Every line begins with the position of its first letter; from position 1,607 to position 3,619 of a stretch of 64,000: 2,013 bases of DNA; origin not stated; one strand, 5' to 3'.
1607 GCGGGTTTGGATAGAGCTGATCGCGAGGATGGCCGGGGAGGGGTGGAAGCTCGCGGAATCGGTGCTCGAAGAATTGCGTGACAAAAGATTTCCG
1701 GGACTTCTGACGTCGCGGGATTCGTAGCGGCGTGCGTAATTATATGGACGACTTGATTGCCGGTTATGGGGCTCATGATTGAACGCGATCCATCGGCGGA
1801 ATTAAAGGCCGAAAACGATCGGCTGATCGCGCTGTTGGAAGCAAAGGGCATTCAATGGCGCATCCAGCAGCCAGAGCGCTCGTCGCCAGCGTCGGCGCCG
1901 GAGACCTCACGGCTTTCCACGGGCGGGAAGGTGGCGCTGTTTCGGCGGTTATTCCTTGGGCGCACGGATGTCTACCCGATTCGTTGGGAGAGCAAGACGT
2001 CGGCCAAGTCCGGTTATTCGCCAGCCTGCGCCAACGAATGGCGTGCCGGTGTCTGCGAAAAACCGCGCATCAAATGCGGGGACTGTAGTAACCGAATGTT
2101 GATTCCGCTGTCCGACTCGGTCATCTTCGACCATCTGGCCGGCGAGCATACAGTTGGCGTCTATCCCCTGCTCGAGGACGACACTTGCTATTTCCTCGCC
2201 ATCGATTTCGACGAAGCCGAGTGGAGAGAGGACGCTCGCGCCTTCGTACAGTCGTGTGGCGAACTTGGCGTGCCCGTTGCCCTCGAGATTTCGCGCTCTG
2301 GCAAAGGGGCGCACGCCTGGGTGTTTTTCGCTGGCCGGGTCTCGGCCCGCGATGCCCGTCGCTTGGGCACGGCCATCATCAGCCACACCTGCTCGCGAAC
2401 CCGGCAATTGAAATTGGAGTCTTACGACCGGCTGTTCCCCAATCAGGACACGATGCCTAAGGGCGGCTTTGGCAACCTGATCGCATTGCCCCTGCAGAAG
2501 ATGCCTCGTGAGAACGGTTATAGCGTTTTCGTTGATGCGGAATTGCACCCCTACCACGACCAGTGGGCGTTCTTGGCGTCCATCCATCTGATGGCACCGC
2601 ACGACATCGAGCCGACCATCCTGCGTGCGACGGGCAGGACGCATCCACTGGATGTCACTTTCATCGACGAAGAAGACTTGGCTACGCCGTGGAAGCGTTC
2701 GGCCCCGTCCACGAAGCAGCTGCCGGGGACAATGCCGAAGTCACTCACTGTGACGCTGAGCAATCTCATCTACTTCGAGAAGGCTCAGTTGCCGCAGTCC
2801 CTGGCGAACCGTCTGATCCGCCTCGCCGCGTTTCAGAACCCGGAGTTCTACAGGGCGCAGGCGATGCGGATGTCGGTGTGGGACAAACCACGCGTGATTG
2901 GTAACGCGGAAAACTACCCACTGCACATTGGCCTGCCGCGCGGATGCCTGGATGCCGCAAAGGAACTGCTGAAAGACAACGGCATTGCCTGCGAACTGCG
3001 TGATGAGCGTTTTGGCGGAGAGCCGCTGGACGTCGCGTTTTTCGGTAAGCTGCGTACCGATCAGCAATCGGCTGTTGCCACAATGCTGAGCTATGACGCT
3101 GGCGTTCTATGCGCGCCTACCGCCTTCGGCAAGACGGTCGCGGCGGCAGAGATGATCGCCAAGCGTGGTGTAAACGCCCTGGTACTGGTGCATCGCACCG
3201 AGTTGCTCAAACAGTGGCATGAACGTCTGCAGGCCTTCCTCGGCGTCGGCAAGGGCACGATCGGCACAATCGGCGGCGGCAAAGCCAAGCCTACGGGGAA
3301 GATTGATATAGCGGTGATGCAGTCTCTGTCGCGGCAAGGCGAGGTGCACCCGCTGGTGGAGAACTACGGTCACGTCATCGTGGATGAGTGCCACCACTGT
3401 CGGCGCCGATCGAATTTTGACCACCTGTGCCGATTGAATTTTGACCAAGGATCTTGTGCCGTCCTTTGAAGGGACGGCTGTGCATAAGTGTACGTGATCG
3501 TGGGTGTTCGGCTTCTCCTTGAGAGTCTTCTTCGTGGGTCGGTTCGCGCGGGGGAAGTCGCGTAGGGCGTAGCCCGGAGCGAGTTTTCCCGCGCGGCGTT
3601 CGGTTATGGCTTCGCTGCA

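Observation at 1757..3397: Primase-polymerase (AEP)-SF2 helicase fusion of a computationally predicted conflict system, inactivated at helicase motif II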

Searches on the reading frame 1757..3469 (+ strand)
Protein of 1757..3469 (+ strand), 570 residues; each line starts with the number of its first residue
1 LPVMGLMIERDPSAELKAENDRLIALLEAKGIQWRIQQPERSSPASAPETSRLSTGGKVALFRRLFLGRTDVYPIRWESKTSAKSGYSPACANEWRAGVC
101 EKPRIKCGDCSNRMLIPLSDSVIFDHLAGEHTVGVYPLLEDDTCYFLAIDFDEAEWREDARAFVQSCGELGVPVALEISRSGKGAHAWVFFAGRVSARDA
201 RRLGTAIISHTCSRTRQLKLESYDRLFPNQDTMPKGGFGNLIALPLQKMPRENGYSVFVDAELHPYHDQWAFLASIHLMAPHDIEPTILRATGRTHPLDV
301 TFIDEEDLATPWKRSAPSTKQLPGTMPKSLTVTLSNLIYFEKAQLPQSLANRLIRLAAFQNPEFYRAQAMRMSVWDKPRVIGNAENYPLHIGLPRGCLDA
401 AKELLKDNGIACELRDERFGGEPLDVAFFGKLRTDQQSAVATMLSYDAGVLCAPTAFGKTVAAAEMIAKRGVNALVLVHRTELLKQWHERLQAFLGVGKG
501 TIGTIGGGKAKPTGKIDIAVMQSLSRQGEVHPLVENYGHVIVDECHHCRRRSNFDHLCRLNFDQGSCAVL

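Call 3: search_protein_families(library=pfam, proteins=[window:1757-3469:+], max_evalue=0.01)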
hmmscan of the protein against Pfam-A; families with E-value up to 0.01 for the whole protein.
window:1757-3469:+ (570 aa): 4 families
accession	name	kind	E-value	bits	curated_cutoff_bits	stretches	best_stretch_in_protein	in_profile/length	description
PF22548.2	AEP-TOTE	-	2.4e-100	335.3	27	1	58-285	2-228/230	TOTE conflict system, Archaeo-Eukaryotic Primase domain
PF04851.21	ResIII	-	9.7e-15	55.3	22.5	1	431-555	3-144/164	Type III restriction enzyme, res subunit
PF01896.25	DNA_primase_S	-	5.3e-11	43.6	26.8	1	150-260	4-162/163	DNA primase small subunit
PF00270.35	DEAD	-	1.3e-10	41.8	26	1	434-553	2-133/167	DEAD/DEAH box helicase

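Call 4: search_protein_families(library=ncbifam, proteins=[window:1757-3469:+], max_evalue=0.01)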
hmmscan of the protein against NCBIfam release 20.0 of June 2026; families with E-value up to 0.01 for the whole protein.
window:1757-3469:+ (570 aa): 4 families
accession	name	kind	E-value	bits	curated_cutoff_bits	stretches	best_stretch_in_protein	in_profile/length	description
NF040561.1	PrimPol_Msp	equivalog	6.6e-23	81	200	2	117-285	158-339/515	CRISPR-associated primase-polymerase type A1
NF053632.1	heli_RadD_YejH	equivalog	7.4e-10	37.7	720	1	431-550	2-122/573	DNA repair helicase RadD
NF045503.1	repair_heli_XPB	equivalog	1.3e-07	30.5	610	1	431-546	183-310/548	DNA repair helicase XPB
NF042913.1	CyRepA1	equivalog_domain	0.0033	16.4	200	1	453-544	9-93/595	plasmid replication protein, CyRepA1 family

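Call 5: search_protein_families(library=padloc, proteins=[window:1757-3469:+], max_evalue=0.01)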
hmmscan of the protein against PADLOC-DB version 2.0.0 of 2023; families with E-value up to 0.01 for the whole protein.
window:1757-3469:+ (570 aa): 7 families
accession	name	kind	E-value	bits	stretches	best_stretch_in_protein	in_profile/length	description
PDLC01465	PrimPol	-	2.8e-114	379.4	1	28-359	14-275/276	"CAS-I,CAS-II,CAS-III,CAS-IV,CAS-V,CAS-VI; associated"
PDLC01101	PrimPol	-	7.3e-21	72.4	1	117-280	163-330/490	adaptation polymerase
PDLC03746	RT_UG10_large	-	2.3e-05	20.3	1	157-261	88-184/1688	DRT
PDLC02503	BrxHI|BrxHII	-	0.0015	14.9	1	429-464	22-57/698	BrxHI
PDLC02707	PbeA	-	0.0016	15.1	1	431-497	252-323/672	PbeA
PDLC02703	PbeA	-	0.0043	13.7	1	435-493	250-313/626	PbeA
PDLC04173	GajB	-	0.0097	12.9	0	441-492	4-57/471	-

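Call 9: find_homologous_proteins(query=window:1757-3397:+, max_evalue=1e-10)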
Query window:1757-3397:+ (547 aa): 8000 proteins with E <= 1e-10 among 8000 candidates; the best 120 are listed.
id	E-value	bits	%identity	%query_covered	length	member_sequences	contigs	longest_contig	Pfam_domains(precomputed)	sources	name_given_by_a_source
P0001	0.0e+0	1204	96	99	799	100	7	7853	PF00270.36,PF01896.26,PF22548.3,PF00271.38,PF04851.22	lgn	-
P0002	0.0e+0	1160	92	99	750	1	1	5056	PF00270.36,PF01896.26,PF22548.3,PF04851.22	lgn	-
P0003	0.0e+0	1145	91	99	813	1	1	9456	PF00270.36,PF01896.26,PF22548.3,PF00271.38,PF04851.22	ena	-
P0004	0.0e+0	1142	91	99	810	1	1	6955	PF00270.36,PF01896.26,PF22548.3,PF00271.38,PF04851.22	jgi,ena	-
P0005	0.0e+0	1139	91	99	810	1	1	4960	PF00270.36,PF01896.26,PF22548.3,PF00271.38,PF04851.22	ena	-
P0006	0.0e+0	1129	91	99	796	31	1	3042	PF00270.36,PF01896.26,PF22548.3,PF00271.38,PF04851.22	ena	-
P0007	0.0e+0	1125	90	99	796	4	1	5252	PF00270.36,PF01896.26,PF22548.3,PF00271.38,PF04851.22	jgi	jgi:superfamily II DNA or RNA helicase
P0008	0.0e+0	1124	91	99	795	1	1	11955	PF00270.36,PF01896.26,PF22548.3,PF00271.38,PF04851.22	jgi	jgi:superfamily II DNA or RNA helicase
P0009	0.0e+0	1122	90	99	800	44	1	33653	PF00270.36,PF01896.26,PF22548.3,PF00271.38,PF04851.22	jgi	jgi:superfamily II DNA or RNA helicase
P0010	0.0e+0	1122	90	99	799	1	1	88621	PF00270.36,PF01896.26,PF22548.3,PF00271.38,PF04851.22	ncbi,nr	ncbi:MAG: DEAD/DEAH box helicase family protein [Betaproteobacteria bacterium]|nr:DEAD/DEAH box heli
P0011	0.0e+0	1120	90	99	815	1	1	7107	PF00270.36,PF01896.26,PF22548.3,PF00271.38,PF04851.22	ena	-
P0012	0.0e+0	1113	90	99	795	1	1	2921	PF00270.36,PF01896.26,PF22548.3,PF04851.22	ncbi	-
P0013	0.0e+0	1111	89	99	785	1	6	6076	PF00270.36,PF01896.26,PF22548.3,PF00271.38,PF04851.22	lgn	-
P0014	0.0e+0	1101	89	99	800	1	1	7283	PF00270.36,PF01896.26,PF22548.3,PF00271.38,PF04851.22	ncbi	-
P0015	0.0e+0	1096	89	99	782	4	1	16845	PF00270.36,PF01896.26,PF22548.3,PF04851.22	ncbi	ncbi:MAG: TOTE conflict system archaeo-eukaryotic primase domain-containing protein [Burkholderiales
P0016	0.0e+0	1091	89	98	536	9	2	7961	PF00270.36,PF01896.26,PF22548.3,PF04851.22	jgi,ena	jgi:hypothetical protein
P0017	0.0e+0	1090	89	99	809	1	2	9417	PF00270.36,PF01896.26,PF22548.3,PF00271.38,PF04851.22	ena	-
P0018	0.0e+0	1090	89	99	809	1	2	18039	PF00270.36,PF01896.26,PF22548.3,PF00271.38,PF04851.22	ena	-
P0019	0.0e+0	1087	88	99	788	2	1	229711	PF00270.36,PF01896.26,PF22548.3,PF00271.38,PF04851.22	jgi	-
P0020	0.0e+0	1085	87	99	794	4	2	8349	PF00270.36,PF01896.26,PF22548.3,PF00271.38,PF04851.22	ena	-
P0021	0.0e+0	1083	87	99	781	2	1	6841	PF00270.36,PF01896.26,PF22548.3,PF00271.38,PF04851.22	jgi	jgi:superfamily II DNA or RNA helicase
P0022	0.0e+0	1074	87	99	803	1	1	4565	PF00270.36,PF01896.26,PF22548.3,PF00271.38,PF04851.22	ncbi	-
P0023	0.0e+0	1072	86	99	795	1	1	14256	PF00270.36,PF01896.26,PF22548.3,PF00271.38,PF04851.22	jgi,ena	-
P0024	0.0e+0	1067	86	99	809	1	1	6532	PF00270.36,PF01896.26,PF22548.3,PF00271.38,PF04851.22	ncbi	-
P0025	0.0e+0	1060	85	99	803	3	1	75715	PF00270.36,PF01896.26,PF22548.3,PF00271.38,PF04851.22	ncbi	-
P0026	0.0e+0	1059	85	99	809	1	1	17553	PF00270.36,PF01896.26,PF22548.3,PF00271.38,PF04851.22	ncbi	-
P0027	0.0e+0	1055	86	99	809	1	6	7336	PF00270.36,PF01896.26,PF22548.3,PF00271.38,PF04851.22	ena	-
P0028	0.0e+0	1055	85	99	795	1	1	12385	PF00270.36,PF01896.26,PF22548.3,PF00271.38,PF04851.22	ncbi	-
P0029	0.0e+0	1053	85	99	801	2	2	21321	PF00270.36,PF01896.26,PF22548.3,PF00271.38,PF04851.22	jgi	-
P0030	0.0e+0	1053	84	99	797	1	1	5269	PF00270.36,PF01896.26,PF22548.3,PF00271.38,PF04851.22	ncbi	-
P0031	0.0e+0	1053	84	99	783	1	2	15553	PF00270.36,PF01896.26,PF22548.3,PF00271.38,PF04851.22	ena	-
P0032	0.0e+0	1052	85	99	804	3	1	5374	PF00270.36,PF01896.26,PF22548.3,PF00271.38,PF04851.22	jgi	-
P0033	0.0e+0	1050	84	99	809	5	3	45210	PF00270.36,PF01896.26,PF22548.3,PF00271.38,PF04851.22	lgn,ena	-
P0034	0.0e+0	1050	84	99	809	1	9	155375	PF00270.36,PF01896.26,PF22548.3,PF00271.38,PF04851.22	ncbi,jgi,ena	-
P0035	0.0e+0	1047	83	99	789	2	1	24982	PF00270.36,PF01896.26,PF22548.3,PF00271.38,PF04851.22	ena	-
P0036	0.0e+0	1047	83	99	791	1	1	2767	PF00270.36,PF01896.26,PF22548.3,PF00271.38,PF04851.22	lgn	-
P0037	0.0e+0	1047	84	99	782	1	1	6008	PF00270.36,PF01896.26,PF22548.3,PF00271.38,PF04851.22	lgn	-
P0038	0.0e+0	1045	84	99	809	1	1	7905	PF00270.36,PF01896.26,PF22548.3,PF00271.38,PF04851.22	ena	-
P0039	0.0e+0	1044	84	99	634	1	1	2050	PF00270.36,PF01896.26,PF22548.3,PF04851.22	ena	-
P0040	0.0e+0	1043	83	99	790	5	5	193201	PF00270.36,PF01896.26,PF22548.3,PF00271.38,PF04851.22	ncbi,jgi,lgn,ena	-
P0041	0.0e+0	1042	84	99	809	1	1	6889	PF00270.36,PF01896.26,PF22548.3,PF00271.38,PF04851.22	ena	-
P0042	0.0e+0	1041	83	99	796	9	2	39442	PF00270.36,PF01896.26,PF22548.3,PF00271.38,PF04851.22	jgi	-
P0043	0.0e+0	1040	84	99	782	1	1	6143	PF00270.36,PF01896.26,PF22548.3,PF00271.38,PF04851.22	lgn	-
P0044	0.0e+0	1039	84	98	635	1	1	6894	PF00270.36,PF01896.26,PF22548.3,PF04851.22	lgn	-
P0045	0.0e+0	1037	84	99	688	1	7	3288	PF00270.36,PF01896.26,PF22548.3,PF04851.22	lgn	-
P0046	0.0e+0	1036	83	99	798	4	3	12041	PF00270.36,PF01896.26,PF22548.3,PF00271.38,PF04851.22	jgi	jgi:superfamily II DNA or RNA helicase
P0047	0.0e+0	1035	84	99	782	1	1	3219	PF00270.36,PF01896.26,PF22548.3,PF00271.38,PF04851.22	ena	-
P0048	0.0e+0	1035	84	99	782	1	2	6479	PF00270.36,PF01896.26,PF22548.3,PF00271.38,PF04851.22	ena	-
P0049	0.0e+0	1035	83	99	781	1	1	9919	PF00270.36,PF01896.26,PF22548.3,PF00271.38,PF04851.22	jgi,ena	-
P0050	0.0e+0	1035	83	99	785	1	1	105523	PF00270.36,PF01896.26,PF22548.3,PF00271.38,PF04851.22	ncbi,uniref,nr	ncbi:DEAD/DEAH box helicase family protein [Mitsuaria sp. WAJ17]|uniref:TOTE conflict system archaeo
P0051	0.0e+0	1034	82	99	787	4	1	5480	PF00270.36,PF01896.26,PF22548.3,PF00271.38,PF04851.22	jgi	jgi:superfamily II DNA or RNA helicase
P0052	0.0e+0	1034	83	99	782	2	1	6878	PF00270.36,PF01896.26,PF22548.3,PF00271.38,PF04851.22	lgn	-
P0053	0.0e+0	1034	84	97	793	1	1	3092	PF00270.36,PF01896.26,PF22548.3,PF00271.38,PF04851.22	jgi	-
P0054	0.0e+0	1033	83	99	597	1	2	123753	PF00270.36,PF01896.26,PF22548.3,PF04851.22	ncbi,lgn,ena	-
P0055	0.0e+0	1032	83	99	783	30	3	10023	PF00270.36,PF01896.26,PF22548.3,PF00271.38,PF04851.22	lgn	-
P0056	0.0e+0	1030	83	99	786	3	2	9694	PF00270.36,PF01896.26,PF22548.3,PF00271.38,PF04851.22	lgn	-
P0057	0.0e+0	1028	82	99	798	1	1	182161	PF00270.36,PF01896.26,PF22548.3,PF00271.38,PF04851.22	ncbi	ncbi:MAG: DEAD/DEAH box helicase family protein [Pseudomonadota bacterium]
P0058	0.0e+0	1028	82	99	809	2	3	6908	PF00270.36,PF01896.26,PF22548.3,PF00271.38,PF04851.22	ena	-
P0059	0.0e+0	1028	83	99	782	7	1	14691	PF00270.36,PF01896.26,PF22548.3,PF00271.38,PF04851.22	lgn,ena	-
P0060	0.0e+0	1028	83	99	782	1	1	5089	PF00270.36,PF01896.26,PF22548.3,PF00271.38,PF04851.22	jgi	-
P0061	0.0e+0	1027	83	99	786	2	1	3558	PF00270.36,PF01896.26,PF22548.3,PF00271.38,PF04851.22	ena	-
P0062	0.0e+0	1027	84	99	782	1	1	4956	PF00270.36,PF01896.26,PF22548.3,PF00271.38,PF04851.22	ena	-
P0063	0.0e+0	1027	82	99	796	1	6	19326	PF00270.36,PF01896.26,PF22548.3,PF00271.38,PF04851.22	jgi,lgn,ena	-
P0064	0.0e+0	1027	82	100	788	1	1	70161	PF00270.36,PF01896.26,PF22548.3,PF00271.38,PF04851.22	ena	-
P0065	0.0e+0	1027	83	98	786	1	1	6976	PF00270.36,PF01896.26,PF22548.3,PF00271.38,PF04851.22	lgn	-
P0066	0.0e+0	1027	82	99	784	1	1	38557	PF00270.36,PF01896.26,PF22548.3,PF00271.38,PF04851.22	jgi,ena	-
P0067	0.0e+0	1026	82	99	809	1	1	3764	PF00270.36,PF01896.26,PF22548.3,PF00271.38,PF04851.22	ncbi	-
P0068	0.0e+0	1026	82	99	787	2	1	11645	PF00270.36,PF01896.26,PF22548.3,PF00271.38,PF04851.22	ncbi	ncbi:TOTE conflict system archaeo-eukaryotic primase domain-containing protein [Cupriavidus necator]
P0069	0.0e+0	1026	83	99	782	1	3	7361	PF00270.36,PF01896.26,PF22548.3,PF00271.38,PF04851.22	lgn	-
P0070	0.0e+0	1026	83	99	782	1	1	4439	PF00270.36,PF01896.26,PF22548.3,PF00271.38,PF04851.22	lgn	-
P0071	0.0e+0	1026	83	99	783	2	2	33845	PF00270.36,PF01896.26,PF22548.3,PF00271.38,PF04851.22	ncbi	ncbi:MAG: TOTE conflict system archaeo-eukaryotic primase domain-containing protein [Acidiferrobacte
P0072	0.0e+0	1026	82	99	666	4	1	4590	PF00270.36,PF01896.26,PF22548.3,PF04851.22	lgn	-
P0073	0.0e+0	1026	83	100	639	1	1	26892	PF00270.36,PF01896.26,PF22548.3,PF04851.22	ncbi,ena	-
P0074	0.0e+0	1026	82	98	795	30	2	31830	PF00270.36,PF01896.26,PF22548.3,PF00271.38,PF04851.22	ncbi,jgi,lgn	jgi:superfamily II DNA or RNA helicase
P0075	0.0e+0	1025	83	99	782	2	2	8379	PF00270.36,PF01896.26,PF22548.3,PF00271.38,PF04851.22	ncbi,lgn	-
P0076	0.0e+0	1025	82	99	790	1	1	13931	PF00270.36,PF01896.26,PF22548.3,PF00271.38,PF04851.22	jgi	-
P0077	0.0e+0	1025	82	99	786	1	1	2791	PF00270.36,PF01896.26,PF22548.3,PF00271.38,PF04851.22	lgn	-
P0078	0.0e+0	1024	83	99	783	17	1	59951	PF00270.36,PF01896.26,PF22548.3,PF00271.38,PF04851.22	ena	-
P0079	0.0e+0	1024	83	97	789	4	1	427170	PF00270.36,PF01896.26,PF22548.3,PF04851.22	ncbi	-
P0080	0.0e+0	1024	82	99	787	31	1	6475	PF00270.36,PF01896.26,PF22548.3,PF00271.38,PF04851.22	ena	-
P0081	0.0e+0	1024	83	99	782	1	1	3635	PF00270.36,PF01896.26,PF22548.3,PF00271.38,PF04851.22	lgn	-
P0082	0.0e+0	1024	83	99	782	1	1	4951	PF00270.36,PF01896.26,PF22548.3,PF00271.38,PF04851.22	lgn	-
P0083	0.0e+0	1023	82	99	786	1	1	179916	PF00270.36,PF01896.26,PF22548.3,PF00271.38,PF04851.22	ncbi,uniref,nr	ncbi:TOTE conflict system archaeo-eukaryotic primase domain-containing protein [Polaromonas sp. SM01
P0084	0.0e+0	1023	82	99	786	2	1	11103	PF00270.36,PF01896.26,PF22548.3,PF00271.38,PF04851.22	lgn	-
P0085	0.0e+0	1022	82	99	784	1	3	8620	PF00270.36,PF01896.26,PF22548.3,PF00271.38,PF04851.22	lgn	-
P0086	0.0e+0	1022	81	100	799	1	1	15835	PF00270.36,PF01896.26,PF22548.3,PF04851.22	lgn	-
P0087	0.0e+0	1021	82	99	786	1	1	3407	PF00270.36,PF01896.26,PF22548.3,PF00271.38,PF04851.22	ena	-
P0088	0.0e+0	1021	84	98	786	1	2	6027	PF00270.36,PF01896.26,PF22548.3,PF00271.38,PF04851.22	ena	-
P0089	0.0e+0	1021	82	99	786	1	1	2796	PF00270.36,PF01896.26,PF22548.3,PF00271.38,PF04851.22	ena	-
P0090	0.0e+0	1021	82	98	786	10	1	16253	PF00270.36,PF01896.26,PF22548.3,PF00271.38,PF04851.22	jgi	jgi:superfamily II DNA or RNA helicase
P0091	0.0e+0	1020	81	99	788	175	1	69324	PF00270.36,PF01896.26,PF22548.3,PF00271.38,PF04851.22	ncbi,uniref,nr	ncbi:TOTE conflict system archaeo-eukaryotic primase domain-containing protein [Tepidicella baoligen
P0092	0.0e+0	1020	82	99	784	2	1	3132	PF00270.36,PF01896.26,PF22548.3,PF00271.38,PF04851.22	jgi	-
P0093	0.0e+0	1020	81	99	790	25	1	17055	PF00270.36,PF01896.26,PF22548.3,PF04851.22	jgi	-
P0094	0.0e+0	1020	81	99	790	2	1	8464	PF00270.36,PF01896.26,PF22548.3,PF00271.38,PF04851.22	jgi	jgi:superfamily II DNA or RNA helicase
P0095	0.0e+0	1019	80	99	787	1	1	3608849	PF00270.36,PF01896.26,PF22548.3,PF00271.38,PF04851.22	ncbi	ncbi:TOTE conflict system archaeo-eukaryotic primase domain-containing protein [Cupriavidus nantonge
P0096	0.0e+0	1019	82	99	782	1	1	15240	PF00270.36,PF01896.26,PF22548.3,PF00271.38,PF04851.22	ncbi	-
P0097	0.0e+0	1019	82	97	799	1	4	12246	PF00270.36,PF01896.26,PF22548.3,PF00271.38,PF04851.22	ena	-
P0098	0.0e+0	1019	82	97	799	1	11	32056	PF00270.36,PF01896.26,PF22548.3,PF00271.38,PF04851.22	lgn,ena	-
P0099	0.0e+0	1019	82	97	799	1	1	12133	PF00270.36,PF01896.26,PF22548.3,PF00271.38,PF04851.22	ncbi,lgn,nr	ncbi:MAG: DEAD/DEAH box helicase family protein [Burkholderiales bacterium]|nr:DEAD/DEAH box helicas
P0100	0.0e+0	1019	82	97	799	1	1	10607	PF00270.36,PF01896.26,PF22548.3,PF00271.38,PF04851.22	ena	-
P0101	0.0e+0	1019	81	99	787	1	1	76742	PF00270.36,PF01896.26,PF22548.3,PF00271.38,PF04851.22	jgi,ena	jgi:superfamily II DNA or RNA helicase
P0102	0.0e+0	1019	82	99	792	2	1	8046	PF00270.36,PF01896.26,PF22548.3,PF00271.38,PF04851.22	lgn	-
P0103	0.0e+0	1019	82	99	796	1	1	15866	PF00270.36,PF01896.26,PF22548.3,PF00271.38,PF04851.22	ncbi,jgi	ncbi:MAG: hypothetical protein RIR70_826 [Pseudomonadota bacterium]|jgi:superfamily II DNA or RNA he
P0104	0.0e+0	1019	82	99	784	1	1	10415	PF00270.36,PF01896.26,PF22548.3,PF00271.38,PF04851.22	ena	-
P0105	0.0e+0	1019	82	99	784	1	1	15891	PF00270.36,PF01896.26,PF22548.3,PF00271.38,PF04851.22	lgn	-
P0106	0.0e+0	1019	80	99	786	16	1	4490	PF00270.36,PF01896.26,PF22548.3,PF00271.38,PF04851.22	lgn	-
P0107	0.0e+0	1019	81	99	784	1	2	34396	PF00270.36,PF01896.26,PF22548.3,PF00271.38,PF04851.22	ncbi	-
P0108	0.0e+0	1019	81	99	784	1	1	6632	PF00270.36,PF01896.26,PF22548.3,PF00271.38,PF04851.22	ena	-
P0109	0.0e+0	1018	80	100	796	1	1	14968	PF00270.36,PF01896.26,PF22548.3,PF04851.22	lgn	-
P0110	0.0e+0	1018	82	98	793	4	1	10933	PF00270.36,PF01896.26,PF22548.3,PF00271.38,PF04851.22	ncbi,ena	-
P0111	0.0e+0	1018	81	99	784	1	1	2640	PF00270.36,PF01896.26,PF22548.3,PF00271.38,PF04851.22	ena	-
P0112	0.0e+0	1018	81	99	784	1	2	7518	PF00270.36,PF01896.26,PF22548.3,PF00271.38,PF04851.22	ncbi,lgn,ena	-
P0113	0.0e+0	1018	81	99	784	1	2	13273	PF00270.36,PF01896.26,PF22548.3,PF00271.38,PF04851.22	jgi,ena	-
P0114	0.0e+0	1018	81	99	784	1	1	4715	PF00270.36,PF01896.26,PF22548.3,PF00271.38,PF04851.22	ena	-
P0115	0.0e+0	1018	81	99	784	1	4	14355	PF00270.36,PF01896.26,PF22548.3,PF00271.38,PF04851.22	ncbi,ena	-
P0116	0.0e+0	1018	81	99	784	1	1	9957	PF00270.36,PF01896.26,PF22548.3,PF00271.38,PF04851.22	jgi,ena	-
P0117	0.0e+0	1018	82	99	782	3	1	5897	PF00270.36,PF01896.26,PF22548.3,PF00271.38,PF04851.22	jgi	jgi:superfamily II DNA or RNA helicase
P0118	0.0e+0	1018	82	99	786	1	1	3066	PF00270.36,PF01896.26,PF22548.3,PF00271.38,PF04851.22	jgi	jgi:superfamily II DNA or RNA helicase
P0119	0.0e+0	1018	81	98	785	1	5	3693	PF00270.36,PF01896.26,PF22548.3,PF00271.38,PF04851.22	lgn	-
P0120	0.0e+0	1018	83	99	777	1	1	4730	PF00270.36,PF01896.26,PF22548.3,PF00271.38,PF04851.22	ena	-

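Call 12: find_encoding_contigs(protein=P0095, flank=10000, max_places=3)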
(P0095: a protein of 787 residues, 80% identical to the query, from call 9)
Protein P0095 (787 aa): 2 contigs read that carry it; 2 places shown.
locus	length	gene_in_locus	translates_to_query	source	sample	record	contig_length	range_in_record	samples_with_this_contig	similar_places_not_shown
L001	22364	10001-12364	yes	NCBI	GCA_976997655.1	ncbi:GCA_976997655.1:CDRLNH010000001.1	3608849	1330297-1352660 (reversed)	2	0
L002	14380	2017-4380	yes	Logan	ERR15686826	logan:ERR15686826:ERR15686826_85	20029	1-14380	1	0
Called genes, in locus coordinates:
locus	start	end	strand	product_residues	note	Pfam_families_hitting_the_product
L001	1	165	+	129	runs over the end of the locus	PF20432:Xre-like-HTH, PF09722:Xre_MbcA_ParS_C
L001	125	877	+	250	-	PF08808:RES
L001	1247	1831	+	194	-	PF14803:Zn_ribbon_Nudix, PF00293:NUDIX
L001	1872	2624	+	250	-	PF03588:Leu_Phe_trans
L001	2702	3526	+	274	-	-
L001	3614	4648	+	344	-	PF01180:DHO_dh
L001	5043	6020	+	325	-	PF13407:Peripla_BP_4 (faint), PF04392:ABC_sub_bind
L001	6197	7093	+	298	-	PF02653:BPD_transp_2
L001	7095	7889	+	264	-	PF00005:ABC_tran, PF02463:SMC_N, PF13304:AAA_21 (faint)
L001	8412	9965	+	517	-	PF02661:Fic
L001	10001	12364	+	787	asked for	PF22548:AEP-TOTE, PF01896:DNA_primase_S, PF00270:DEAD, PF04851:ResIII, PF00271:Helicase_C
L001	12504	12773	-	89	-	-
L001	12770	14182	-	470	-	PF02589:LUD_dom, PF13187:Fer4_9 (faint), PF13183:Fer4_8, PF13237:Fer4_10 (faint), PF13534:Fer4_17 (faint), PF11870:LutB_C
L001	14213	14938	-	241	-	PF02754:CCG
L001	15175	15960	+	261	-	PF09339:HTH_IclR, PF12802:MarR_2 (weak), PF01614:IclR_C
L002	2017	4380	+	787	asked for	PF22548:AEP-TOTE, PF01896:DNA_primase_S, PF00270:DEAD, PF04851:ResIII, PF00271:Helicase_C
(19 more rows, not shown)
